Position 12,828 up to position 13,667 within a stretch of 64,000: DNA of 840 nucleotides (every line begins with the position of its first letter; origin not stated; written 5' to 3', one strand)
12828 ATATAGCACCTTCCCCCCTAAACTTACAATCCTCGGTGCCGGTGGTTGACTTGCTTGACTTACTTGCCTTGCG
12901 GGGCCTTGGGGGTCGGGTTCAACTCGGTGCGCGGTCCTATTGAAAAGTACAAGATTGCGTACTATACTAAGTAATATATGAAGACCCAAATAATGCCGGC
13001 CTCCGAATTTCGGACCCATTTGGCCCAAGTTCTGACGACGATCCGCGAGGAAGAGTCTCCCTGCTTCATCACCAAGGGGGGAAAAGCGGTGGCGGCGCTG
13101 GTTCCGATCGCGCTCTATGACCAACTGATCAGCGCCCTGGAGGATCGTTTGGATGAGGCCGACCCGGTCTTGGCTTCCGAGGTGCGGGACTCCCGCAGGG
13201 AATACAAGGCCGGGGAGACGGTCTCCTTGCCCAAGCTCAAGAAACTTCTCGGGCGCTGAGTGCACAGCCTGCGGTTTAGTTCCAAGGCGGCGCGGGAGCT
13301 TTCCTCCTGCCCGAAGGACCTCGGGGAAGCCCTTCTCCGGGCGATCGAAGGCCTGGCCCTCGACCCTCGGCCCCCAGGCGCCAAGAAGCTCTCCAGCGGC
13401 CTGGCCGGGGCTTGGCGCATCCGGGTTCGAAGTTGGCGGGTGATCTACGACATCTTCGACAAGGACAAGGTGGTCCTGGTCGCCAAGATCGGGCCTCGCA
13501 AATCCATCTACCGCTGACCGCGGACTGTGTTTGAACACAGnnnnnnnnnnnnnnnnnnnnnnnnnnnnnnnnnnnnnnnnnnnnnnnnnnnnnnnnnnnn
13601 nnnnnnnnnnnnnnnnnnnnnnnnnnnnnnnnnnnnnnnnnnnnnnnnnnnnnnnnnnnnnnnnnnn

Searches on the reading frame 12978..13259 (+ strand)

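Call 46: search_protein_families(library=pfam, proteins=[window:12978-13259:+], max_evalue=0.0001)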
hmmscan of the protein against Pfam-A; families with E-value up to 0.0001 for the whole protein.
window:12978-13259:+ (93 aa): 1 family
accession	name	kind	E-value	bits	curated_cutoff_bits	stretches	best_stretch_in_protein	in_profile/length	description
PF02604.26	PhdYeFM_antitox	-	1.5e-11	44.3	29.8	1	4-59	2-56/74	Antitoxin Phd_YefM, type II toxin-antitoxin system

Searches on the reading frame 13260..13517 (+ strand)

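Call 46: search_protein_families(library=pfam, proteins=[window:13260-13517:+], max_evalue=0.0001)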
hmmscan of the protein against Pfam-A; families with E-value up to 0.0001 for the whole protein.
window:13260-13517:+ (85 aa): 1 family
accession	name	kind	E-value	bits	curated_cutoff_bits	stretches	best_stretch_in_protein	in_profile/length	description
PF05016.21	ParE_toxin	-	9.6e-09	36.2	23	1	4-84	1-89/89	ParE toxin of type II toxin-antitoxin system, parDE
